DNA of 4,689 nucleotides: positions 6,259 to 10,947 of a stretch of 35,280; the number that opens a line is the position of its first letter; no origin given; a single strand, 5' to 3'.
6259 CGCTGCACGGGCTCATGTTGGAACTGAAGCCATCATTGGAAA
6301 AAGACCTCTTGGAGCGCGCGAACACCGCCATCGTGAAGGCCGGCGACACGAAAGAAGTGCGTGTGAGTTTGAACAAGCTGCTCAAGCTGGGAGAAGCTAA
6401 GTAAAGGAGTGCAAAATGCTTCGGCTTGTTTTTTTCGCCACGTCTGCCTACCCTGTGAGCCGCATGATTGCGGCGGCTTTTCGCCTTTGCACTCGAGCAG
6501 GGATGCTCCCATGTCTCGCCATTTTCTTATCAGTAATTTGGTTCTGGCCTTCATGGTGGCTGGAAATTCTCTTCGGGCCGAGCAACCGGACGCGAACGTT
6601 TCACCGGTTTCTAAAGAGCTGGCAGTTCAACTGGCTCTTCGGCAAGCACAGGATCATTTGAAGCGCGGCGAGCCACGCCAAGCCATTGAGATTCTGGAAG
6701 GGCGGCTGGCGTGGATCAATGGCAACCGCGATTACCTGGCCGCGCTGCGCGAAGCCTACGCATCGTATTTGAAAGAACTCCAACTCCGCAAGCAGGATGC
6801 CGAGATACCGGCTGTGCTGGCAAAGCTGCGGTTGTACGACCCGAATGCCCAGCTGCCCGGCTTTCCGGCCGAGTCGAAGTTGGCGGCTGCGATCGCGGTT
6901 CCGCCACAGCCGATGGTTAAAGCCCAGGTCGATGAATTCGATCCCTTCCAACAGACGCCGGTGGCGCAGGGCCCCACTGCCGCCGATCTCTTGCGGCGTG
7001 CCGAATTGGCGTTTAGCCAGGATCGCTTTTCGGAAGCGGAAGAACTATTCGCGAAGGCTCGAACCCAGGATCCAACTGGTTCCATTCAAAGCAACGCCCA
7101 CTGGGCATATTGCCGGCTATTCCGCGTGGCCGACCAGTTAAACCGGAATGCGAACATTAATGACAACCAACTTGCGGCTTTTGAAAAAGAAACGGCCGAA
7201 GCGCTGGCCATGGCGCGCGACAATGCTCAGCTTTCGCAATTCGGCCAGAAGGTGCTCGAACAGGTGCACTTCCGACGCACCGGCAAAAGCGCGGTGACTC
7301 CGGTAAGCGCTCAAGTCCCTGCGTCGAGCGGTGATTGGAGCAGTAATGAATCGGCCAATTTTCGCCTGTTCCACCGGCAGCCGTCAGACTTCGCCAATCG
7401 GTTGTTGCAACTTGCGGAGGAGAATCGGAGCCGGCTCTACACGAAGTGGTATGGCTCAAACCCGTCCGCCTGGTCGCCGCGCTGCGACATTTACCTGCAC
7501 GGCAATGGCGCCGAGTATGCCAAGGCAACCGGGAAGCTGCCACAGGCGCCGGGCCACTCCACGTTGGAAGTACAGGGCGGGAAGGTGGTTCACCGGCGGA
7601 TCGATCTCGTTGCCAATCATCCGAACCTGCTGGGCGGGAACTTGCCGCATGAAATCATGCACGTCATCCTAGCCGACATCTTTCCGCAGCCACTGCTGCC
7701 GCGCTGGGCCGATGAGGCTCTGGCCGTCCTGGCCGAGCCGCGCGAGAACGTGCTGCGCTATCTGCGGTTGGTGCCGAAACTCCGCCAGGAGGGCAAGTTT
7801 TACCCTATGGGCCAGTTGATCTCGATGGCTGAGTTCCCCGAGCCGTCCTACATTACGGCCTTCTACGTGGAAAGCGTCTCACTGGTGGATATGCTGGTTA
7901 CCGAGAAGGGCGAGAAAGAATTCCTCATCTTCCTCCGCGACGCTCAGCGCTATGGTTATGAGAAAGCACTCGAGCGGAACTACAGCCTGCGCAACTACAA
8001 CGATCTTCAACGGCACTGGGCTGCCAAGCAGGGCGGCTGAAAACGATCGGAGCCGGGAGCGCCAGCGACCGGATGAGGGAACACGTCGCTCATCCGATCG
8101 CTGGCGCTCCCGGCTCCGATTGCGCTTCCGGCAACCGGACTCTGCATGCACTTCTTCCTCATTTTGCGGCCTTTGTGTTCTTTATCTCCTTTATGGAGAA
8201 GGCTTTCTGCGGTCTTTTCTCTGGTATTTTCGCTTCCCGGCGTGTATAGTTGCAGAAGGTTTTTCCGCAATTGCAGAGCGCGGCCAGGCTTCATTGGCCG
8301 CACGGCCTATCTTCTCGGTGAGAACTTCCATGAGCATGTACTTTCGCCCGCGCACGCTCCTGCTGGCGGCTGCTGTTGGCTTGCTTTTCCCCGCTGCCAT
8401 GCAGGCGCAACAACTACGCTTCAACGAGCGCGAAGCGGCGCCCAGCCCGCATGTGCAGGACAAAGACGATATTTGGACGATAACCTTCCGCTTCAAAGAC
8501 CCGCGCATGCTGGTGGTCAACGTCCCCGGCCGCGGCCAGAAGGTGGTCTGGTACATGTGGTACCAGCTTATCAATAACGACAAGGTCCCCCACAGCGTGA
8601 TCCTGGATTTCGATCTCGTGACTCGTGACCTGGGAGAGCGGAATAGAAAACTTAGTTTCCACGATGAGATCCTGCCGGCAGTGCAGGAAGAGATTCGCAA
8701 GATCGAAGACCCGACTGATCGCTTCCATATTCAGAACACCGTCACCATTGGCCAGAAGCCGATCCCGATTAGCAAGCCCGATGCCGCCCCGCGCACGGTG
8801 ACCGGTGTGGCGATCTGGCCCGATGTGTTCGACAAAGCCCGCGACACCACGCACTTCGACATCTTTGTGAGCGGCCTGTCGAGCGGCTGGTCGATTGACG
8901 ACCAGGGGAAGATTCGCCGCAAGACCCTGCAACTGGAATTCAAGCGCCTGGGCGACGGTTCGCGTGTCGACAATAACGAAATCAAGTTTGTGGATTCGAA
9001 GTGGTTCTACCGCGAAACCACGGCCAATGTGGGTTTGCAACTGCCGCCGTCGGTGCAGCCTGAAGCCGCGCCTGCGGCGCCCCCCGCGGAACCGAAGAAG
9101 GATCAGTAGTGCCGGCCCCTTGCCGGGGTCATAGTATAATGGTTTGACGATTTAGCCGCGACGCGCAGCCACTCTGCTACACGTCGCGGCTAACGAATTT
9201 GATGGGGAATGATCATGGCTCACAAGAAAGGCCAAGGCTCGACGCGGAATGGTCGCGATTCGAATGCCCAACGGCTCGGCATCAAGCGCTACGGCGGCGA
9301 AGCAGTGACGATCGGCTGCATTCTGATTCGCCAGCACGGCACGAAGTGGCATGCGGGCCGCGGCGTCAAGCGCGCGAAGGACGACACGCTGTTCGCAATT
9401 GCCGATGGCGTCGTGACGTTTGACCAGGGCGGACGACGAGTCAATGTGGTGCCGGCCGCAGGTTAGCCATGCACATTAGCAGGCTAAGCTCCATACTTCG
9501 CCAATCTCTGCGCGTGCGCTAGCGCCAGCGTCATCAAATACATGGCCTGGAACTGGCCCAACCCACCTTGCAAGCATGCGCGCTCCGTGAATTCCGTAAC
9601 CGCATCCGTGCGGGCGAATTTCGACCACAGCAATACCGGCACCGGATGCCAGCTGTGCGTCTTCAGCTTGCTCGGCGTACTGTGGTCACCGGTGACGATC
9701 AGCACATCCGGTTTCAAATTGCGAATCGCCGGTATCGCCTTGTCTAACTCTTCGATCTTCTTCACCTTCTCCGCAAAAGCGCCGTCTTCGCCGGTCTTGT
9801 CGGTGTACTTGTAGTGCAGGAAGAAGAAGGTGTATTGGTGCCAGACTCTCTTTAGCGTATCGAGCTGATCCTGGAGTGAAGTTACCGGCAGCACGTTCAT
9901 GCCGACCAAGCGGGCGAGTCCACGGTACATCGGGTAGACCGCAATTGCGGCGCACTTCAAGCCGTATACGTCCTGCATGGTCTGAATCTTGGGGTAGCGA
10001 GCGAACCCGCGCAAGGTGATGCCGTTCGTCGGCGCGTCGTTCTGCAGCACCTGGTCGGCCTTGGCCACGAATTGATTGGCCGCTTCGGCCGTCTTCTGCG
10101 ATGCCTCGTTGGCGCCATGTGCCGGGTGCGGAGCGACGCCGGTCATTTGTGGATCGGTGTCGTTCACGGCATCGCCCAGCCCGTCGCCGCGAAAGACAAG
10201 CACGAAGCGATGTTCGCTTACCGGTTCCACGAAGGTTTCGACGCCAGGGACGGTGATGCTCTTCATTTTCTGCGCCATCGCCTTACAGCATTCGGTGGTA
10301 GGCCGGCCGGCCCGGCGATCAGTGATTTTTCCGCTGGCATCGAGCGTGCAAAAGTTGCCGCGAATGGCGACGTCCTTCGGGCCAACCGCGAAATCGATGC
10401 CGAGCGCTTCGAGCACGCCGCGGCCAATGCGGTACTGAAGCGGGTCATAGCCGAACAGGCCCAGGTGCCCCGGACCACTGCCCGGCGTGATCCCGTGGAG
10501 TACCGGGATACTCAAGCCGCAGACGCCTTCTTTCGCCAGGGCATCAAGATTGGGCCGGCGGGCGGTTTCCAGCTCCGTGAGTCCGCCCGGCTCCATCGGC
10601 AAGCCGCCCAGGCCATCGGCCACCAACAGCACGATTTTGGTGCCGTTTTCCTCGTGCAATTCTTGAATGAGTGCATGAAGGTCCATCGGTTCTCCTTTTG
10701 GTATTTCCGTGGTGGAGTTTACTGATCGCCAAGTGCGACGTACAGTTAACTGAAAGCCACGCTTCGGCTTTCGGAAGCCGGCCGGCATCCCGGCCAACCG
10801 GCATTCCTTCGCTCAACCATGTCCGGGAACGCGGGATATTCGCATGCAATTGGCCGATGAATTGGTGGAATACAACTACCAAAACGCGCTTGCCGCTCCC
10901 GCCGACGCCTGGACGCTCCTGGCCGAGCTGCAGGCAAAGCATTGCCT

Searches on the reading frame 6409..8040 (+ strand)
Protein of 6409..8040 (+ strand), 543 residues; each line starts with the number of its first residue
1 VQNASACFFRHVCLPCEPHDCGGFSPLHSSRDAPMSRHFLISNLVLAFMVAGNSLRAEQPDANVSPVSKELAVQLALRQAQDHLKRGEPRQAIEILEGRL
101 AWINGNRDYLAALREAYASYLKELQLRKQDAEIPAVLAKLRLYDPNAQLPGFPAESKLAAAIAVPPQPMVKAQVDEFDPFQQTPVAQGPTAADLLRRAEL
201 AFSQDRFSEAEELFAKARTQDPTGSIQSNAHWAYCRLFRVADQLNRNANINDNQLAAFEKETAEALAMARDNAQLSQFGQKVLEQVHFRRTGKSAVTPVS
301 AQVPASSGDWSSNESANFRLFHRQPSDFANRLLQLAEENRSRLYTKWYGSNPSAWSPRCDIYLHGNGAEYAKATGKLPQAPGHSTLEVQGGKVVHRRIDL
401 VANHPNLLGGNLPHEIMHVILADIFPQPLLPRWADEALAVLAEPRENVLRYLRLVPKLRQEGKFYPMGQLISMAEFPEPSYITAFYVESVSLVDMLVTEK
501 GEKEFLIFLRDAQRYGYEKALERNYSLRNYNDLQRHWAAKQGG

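Call 7: search_protein_families(library=pfam, proteins=[window:6409-8040:+], max_evalue=0.001)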
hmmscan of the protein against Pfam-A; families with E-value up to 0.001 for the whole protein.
window:6409-8040:+ (543 aa): 2 families
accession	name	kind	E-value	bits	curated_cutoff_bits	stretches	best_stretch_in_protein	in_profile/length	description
PF13428.12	TPR_14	-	0.00063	20.6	23.5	0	194-223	4-33/44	Tetratricopeptide repeat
PF22474.2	Ago_Mid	-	0.00068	20.1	27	0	38-129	33-116/118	Argonaute, middle domain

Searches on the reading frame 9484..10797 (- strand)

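Call 7: search_protein_families(library=pfam, proteins=[window:9484-10797:-], max_evalue=0.001)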
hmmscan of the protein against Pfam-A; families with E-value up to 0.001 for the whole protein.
window:9484-10797:- (437 aa): 2 families
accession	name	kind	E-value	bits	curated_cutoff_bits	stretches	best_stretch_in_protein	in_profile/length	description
PF10143.14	PhosphMutase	-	8.4e-45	153.1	21.5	1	88-254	1-167/170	2,3-bisphosphoglycerate-independent phosphoglycerate mutase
PF01676.23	Metalloenzyme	-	6.8e-42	144.2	24.3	1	54-426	2-250/252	Metalloenzyme superfamily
